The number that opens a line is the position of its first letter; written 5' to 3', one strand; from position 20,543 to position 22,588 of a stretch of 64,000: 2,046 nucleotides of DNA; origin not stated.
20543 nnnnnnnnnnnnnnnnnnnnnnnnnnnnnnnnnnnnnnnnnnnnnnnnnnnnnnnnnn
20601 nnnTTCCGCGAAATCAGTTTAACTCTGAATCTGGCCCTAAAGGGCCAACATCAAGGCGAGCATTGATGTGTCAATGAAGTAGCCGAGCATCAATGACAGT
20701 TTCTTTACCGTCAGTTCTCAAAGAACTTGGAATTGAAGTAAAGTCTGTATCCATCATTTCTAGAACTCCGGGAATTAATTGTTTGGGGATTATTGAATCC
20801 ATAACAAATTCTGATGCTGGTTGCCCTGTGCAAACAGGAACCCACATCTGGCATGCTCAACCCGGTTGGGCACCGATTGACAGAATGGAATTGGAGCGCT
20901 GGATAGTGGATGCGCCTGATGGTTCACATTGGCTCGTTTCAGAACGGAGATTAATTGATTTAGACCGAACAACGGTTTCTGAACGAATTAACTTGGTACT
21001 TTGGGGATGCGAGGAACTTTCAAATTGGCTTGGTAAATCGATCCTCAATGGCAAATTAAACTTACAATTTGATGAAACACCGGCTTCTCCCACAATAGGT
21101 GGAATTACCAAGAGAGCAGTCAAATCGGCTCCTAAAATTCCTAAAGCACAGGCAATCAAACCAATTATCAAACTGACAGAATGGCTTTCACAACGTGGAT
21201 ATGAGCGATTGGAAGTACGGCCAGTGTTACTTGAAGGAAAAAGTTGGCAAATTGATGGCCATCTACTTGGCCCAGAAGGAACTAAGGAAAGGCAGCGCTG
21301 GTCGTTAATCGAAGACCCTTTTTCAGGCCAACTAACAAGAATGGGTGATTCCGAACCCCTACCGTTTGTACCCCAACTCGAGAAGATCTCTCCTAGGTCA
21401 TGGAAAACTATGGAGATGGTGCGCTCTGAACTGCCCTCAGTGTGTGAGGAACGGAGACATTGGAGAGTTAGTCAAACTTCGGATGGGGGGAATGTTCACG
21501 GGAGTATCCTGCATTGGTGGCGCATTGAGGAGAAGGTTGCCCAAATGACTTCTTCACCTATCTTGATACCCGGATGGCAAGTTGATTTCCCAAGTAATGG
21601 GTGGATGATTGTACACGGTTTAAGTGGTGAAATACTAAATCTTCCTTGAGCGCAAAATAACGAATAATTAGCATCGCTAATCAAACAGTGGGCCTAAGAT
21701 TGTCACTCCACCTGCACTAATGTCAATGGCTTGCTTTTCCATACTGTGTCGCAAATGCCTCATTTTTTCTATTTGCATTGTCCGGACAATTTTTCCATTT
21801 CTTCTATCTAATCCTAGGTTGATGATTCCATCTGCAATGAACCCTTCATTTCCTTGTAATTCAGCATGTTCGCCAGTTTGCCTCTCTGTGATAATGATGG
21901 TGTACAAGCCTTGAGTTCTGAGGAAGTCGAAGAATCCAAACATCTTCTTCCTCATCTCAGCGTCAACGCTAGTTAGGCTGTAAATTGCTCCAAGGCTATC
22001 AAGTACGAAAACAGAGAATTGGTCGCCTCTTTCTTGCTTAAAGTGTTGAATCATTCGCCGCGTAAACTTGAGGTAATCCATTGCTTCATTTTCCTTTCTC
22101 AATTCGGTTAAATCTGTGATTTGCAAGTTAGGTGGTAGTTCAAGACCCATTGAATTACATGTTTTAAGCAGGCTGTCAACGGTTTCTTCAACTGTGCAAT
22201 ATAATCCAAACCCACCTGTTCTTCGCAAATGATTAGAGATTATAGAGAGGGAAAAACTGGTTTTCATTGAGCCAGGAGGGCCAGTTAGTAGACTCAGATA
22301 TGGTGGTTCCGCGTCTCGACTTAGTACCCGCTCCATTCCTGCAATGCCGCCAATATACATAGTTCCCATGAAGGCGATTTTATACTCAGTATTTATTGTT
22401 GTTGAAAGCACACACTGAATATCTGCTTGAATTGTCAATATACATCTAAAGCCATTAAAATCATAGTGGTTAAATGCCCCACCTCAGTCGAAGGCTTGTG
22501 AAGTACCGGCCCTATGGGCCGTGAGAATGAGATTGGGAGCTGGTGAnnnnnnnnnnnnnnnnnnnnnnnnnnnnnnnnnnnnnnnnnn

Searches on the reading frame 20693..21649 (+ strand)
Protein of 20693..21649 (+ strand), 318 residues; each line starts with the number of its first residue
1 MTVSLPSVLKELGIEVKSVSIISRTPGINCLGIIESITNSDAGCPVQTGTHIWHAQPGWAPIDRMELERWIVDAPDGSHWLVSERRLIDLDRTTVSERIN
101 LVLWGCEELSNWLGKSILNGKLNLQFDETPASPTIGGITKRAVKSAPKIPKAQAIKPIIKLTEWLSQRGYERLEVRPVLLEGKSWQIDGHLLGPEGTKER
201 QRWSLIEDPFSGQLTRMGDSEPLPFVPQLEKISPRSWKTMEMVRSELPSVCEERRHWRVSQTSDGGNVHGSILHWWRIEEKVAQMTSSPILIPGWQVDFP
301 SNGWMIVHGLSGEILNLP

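Call 3: search_protein_families(library=pfam, proteins=[window:20693-21649:+], max_evalue=0.1)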
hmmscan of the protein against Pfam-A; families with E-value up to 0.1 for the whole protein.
window:20693-21649:+ (318 aa): 0 families

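Call 4: search_protein_families(library=ncbifam, proteins=[window:20693-21649:+], max_evalue=0.1)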
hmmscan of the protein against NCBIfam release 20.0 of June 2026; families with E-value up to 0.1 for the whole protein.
window:20693-21649:+ (318 aa): 2 families
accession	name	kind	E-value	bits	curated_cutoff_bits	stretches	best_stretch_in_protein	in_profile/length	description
NF008563.0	PRK11509.1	equivalog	0.075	13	210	0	57-86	17-46/132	hydrogenase-1 operon protein HyaE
NF052392.1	BetGlycExoK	equivalog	0.089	12.2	350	0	96-128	208-240/261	endo-1,3-1,4-beta-glycanase ExoK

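Call 67: search_protein_families(library=padloc, proteins=[window:20693-21649:+], max_evalue=0.01)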
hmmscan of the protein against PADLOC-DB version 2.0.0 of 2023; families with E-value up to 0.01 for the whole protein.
window:20693-21649:+ (318 aa): 0 families

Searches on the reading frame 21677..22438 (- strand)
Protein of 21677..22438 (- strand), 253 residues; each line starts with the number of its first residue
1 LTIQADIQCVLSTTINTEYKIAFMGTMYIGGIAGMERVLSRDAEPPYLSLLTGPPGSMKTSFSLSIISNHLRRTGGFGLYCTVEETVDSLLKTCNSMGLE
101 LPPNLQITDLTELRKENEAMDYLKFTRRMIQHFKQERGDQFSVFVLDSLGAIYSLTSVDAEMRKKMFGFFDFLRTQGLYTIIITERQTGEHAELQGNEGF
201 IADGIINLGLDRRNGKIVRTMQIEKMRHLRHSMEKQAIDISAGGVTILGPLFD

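Call 3: search_protein_families(library=pfam, proteins=[window:21677-22438:-], max_evalue=0.1)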
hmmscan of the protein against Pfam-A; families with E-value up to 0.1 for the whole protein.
window:21677-22438:- (253 aa): 4 families
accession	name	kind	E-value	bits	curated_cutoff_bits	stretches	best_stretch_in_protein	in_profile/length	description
PF06745.19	ATPase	-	2.4e-31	109.3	26.6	1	31-248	4-227/231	KaiC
PF13481.12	AAA_25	-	0.0071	16.4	27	1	48-157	35-160/195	AAA domain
PF13479.12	AAA_24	-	0.023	15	27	1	51-180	7-104/195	AAA domain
PF23442.1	DUF7125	-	0.039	13.5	29.1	1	61-138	54-133/207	Family of unknown function (DUF7125)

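Call 4: search_protein_families(library=ncbifam, proteins=[window:21677-22438:-], max_evalue=0.1)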
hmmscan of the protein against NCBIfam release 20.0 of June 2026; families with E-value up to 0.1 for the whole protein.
window:21677-22438:- (253 aa): 9 families
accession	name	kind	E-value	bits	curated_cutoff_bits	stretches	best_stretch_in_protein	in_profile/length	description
NF006799.0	PRK09302.1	equivalog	4.1e-19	68.5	408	1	31-248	16-239/515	circadian clock protein KaiC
TIGR03880.1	KaiC_arch_3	hypoth_equivalog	8.3e-15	54.9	249.45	1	31-248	1-218/224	KaiC domain-containing protein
TIGR03877.1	thermo_KaiC_1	hypoth_equivalog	1.2e-12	47.8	307.25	1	31-247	7-232/238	KaiC domain-containing protein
TIGR03881.1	KaiC_arch_4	hypoth_equivalog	3.7e-12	46.4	247.8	1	31-243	6-223/231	KaiC domain-containing protein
TIGR02655.1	circ_KaiC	equivalog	1.6e-07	30.4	546.25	1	49-248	24-229/484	circadian clock protein KaiC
NF004723.0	PRK06067.1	subfamily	1.5e-06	27.9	194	1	48-234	36-220/243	flagellar accessory protein FlaH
NF052589.1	ArlH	equivalog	0.0001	22.1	215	1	79-235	52-209/229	archaellum protein ArlH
TIGR03878.1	thermo_KaiC_2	hypoth_equivalog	0.005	16.2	232.2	0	80-200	69-190/259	KaiC domain-containing protein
NF006984.0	PRK09450.2-4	equivalog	0.057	11.7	1300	1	127-242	758-865/956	class I adenylate cyclase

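Call 67: search_protein_families(library=padloc, proteins=[window:21677-22438:-], max_evalue=0.01)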
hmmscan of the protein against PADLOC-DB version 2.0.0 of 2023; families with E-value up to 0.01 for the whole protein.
window:21677-22438:- (253 aa): 0 families
